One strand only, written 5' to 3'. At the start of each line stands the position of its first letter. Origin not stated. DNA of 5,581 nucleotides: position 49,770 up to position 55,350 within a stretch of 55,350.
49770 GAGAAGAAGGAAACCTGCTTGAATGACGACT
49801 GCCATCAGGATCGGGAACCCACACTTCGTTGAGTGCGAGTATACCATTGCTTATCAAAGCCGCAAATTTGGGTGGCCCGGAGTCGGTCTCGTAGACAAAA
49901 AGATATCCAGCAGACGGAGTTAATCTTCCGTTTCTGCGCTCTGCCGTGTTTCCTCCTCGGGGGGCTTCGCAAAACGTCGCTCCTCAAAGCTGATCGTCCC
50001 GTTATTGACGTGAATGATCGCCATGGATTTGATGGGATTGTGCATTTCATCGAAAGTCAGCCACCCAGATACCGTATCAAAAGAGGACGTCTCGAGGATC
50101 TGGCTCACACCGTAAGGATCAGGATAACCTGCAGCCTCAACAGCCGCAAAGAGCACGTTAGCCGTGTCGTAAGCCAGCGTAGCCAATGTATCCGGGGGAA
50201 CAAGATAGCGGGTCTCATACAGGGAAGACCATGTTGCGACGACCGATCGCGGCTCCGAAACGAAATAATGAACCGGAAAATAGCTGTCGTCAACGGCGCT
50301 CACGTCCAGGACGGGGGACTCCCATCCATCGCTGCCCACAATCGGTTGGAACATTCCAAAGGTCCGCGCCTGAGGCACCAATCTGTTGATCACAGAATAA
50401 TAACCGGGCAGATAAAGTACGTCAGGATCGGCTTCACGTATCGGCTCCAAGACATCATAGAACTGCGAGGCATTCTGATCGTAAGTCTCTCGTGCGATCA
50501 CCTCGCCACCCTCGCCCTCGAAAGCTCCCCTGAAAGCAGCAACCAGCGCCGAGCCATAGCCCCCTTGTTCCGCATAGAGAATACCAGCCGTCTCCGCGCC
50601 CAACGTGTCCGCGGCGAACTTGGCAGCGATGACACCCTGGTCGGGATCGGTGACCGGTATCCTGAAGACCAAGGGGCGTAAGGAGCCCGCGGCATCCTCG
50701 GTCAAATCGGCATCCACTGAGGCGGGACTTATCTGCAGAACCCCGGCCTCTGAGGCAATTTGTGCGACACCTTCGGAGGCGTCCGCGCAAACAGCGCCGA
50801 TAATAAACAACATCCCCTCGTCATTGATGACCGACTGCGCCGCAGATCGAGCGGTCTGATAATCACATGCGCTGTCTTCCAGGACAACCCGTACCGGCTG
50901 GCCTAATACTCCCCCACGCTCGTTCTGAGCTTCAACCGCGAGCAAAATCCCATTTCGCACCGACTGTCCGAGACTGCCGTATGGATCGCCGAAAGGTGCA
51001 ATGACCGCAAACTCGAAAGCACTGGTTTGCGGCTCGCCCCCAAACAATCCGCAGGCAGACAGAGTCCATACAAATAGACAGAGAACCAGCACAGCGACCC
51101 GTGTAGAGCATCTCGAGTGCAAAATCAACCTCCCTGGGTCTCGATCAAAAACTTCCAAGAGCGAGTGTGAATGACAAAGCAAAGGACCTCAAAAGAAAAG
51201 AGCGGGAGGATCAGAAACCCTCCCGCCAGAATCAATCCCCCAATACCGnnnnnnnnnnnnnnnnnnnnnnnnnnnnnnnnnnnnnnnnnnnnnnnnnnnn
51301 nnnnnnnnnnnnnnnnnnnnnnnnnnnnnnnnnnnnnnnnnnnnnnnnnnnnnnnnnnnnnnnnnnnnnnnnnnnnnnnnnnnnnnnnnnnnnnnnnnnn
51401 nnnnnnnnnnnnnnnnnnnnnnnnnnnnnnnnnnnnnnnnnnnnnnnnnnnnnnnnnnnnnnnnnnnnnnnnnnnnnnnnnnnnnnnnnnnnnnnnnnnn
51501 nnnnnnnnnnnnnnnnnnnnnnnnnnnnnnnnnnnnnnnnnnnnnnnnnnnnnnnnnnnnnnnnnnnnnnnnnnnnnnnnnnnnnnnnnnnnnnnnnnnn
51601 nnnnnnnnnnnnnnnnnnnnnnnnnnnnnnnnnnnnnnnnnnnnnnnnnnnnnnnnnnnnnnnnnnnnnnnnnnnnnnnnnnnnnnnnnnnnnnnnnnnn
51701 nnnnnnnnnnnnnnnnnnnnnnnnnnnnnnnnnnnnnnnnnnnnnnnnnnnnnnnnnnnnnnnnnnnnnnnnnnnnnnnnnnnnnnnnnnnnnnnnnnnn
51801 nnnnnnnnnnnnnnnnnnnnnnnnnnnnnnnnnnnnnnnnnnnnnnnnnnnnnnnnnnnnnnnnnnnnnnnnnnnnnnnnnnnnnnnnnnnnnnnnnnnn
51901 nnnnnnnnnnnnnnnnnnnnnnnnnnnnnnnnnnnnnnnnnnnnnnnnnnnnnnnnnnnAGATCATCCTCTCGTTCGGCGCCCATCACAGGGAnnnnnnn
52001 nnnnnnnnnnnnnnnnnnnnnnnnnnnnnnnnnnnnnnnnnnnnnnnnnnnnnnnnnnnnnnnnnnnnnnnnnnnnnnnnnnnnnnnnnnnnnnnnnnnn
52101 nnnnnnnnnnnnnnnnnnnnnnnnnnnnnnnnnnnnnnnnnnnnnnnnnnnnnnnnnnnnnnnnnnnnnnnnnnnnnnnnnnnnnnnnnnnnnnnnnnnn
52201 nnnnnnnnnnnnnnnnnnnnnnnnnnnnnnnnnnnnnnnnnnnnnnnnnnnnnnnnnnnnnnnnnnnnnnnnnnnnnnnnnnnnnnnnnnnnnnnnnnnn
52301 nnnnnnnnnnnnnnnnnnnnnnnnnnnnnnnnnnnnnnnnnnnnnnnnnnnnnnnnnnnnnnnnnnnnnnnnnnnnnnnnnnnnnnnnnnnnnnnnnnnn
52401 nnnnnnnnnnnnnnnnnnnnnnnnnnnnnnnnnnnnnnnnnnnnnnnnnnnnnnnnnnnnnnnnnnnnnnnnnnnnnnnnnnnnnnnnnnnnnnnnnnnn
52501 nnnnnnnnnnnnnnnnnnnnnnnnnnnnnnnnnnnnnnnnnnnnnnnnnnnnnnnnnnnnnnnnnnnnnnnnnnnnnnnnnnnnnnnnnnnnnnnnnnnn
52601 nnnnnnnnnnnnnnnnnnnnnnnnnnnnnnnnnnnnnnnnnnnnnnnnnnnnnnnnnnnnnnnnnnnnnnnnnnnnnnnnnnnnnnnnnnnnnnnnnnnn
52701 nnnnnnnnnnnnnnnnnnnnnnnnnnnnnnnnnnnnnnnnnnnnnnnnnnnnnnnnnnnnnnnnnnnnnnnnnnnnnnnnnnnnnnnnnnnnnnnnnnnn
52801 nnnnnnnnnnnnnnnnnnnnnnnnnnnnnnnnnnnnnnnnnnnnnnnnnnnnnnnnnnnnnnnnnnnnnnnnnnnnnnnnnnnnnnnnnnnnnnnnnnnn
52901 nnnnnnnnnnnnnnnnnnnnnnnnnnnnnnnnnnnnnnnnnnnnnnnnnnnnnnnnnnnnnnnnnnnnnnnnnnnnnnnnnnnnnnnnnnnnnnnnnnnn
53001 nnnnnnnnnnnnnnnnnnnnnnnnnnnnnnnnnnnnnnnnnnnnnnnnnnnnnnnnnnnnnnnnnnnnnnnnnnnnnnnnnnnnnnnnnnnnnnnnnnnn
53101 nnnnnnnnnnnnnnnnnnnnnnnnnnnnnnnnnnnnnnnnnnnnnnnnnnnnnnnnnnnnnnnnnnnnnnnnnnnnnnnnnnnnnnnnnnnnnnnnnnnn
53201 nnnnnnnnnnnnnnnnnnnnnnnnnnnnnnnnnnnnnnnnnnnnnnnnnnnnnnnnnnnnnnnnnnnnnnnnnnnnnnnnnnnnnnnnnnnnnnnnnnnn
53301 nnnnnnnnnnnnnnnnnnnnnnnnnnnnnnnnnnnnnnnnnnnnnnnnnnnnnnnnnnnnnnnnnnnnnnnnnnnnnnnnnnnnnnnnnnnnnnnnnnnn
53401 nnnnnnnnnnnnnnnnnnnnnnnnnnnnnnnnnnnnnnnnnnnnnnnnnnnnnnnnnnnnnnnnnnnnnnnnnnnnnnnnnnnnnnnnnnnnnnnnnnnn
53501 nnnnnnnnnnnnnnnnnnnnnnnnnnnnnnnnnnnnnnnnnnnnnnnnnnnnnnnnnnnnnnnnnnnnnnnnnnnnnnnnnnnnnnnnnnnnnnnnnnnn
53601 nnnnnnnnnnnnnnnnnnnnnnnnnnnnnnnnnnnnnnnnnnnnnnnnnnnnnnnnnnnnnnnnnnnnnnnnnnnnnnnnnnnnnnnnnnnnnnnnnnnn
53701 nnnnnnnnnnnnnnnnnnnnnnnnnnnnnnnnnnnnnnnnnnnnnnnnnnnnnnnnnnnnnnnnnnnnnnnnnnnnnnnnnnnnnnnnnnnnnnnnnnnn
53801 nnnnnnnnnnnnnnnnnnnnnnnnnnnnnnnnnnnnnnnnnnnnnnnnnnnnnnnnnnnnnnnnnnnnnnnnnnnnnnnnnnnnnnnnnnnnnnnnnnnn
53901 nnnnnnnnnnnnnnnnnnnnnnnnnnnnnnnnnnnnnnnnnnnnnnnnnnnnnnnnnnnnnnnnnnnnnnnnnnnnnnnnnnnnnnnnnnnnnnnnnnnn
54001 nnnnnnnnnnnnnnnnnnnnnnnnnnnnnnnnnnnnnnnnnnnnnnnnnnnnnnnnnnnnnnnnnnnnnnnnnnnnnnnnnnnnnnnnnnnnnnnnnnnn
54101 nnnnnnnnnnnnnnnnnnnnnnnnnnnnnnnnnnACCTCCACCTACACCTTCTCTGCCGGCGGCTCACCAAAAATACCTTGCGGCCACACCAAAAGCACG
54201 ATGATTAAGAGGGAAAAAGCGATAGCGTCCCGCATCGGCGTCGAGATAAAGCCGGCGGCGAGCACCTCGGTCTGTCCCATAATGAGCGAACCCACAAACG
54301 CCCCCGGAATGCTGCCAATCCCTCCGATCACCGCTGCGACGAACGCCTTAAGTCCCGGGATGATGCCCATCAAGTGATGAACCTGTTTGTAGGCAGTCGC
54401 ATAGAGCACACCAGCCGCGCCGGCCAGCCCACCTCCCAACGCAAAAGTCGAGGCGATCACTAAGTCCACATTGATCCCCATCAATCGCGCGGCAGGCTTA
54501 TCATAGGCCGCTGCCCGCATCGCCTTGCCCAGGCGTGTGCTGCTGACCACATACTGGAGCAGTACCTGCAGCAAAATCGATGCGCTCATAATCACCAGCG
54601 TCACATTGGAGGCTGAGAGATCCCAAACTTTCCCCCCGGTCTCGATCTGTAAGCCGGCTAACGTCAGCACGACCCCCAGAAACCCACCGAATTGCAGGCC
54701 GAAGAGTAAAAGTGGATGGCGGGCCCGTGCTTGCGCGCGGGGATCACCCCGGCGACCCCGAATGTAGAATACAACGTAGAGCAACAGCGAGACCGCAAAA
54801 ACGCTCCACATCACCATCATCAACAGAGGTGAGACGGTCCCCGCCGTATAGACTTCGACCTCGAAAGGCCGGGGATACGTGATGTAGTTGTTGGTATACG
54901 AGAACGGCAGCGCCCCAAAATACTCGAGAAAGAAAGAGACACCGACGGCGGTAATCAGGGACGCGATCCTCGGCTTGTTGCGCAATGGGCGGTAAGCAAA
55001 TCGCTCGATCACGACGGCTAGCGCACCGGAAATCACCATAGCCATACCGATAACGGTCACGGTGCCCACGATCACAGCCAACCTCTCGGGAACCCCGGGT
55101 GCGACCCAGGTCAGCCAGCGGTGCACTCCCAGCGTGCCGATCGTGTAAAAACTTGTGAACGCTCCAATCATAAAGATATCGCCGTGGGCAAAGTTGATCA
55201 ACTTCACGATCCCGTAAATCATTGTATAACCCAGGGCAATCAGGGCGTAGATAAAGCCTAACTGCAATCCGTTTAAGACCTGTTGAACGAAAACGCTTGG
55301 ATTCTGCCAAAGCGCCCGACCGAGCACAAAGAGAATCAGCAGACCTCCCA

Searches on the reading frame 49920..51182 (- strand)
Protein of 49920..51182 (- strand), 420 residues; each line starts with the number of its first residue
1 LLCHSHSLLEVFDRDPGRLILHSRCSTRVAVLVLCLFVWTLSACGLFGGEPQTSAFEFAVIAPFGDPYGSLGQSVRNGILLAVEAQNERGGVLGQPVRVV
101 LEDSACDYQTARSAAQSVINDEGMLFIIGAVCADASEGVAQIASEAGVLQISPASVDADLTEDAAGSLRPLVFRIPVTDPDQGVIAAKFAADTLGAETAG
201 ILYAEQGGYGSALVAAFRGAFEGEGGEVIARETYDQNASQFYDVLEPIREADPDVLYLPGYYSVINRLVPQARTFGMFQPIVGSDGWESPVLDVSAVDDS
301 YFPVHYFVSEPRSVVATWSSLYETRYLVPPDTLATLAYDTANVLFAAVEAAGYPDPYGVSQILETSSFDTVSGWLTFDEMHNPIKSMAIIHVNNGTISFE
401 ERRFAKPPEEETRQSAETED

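Call 60: search_protein_families(library=pfam, proteins=[window:49920-51182:-], max_evalue=0.001)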
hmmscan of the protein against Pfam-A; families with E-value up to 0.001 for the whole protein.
window:49920-51182:- (420 aa): 3 families
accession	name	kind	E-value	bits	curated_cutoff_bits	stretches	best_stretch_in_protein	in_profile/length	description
PF13458.12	Peripla_BP_6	-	1.3e-47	163.6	31.7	1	59-395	5-342/343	Periplasmic binding protein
PF01094.35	ANF_receptor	-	4.7e-16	59.2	25.4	1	77-291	4-219/353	Receptor family ligand binding region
PF13433.12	Peripla_BP_5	-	3.6e-13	49.8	27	1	70-389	15-333/363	Periplasmic binding protein domain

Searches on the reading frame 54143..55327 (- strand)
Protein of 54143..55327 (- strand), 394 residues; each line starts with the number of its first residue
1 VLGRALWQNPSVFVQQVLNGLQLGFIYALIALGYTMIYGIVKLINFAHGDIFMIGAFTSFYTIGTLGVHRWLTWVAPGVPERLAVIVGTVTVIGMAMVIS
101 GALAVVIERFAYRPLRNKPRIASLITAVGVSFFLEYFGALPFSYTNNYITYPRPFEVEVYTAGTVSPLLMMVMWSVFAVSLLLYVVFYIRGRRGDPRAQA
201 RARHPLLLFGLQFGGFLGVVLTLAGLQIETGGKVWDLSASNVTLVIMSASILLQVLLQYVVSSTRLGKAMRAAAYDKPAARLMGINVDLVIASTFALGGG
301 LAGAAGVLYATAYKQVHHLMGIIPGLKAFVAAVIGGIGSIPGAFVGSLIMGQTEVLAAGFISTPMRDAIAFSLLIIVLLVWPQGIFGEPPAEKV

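Call 25: find_encoding_contigs(protein=window:54143-55327:-, flank=10000, max_places=6)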
Protein window:54143-55327:- (394 aa): no gene with exactly this product is on record in the collection.
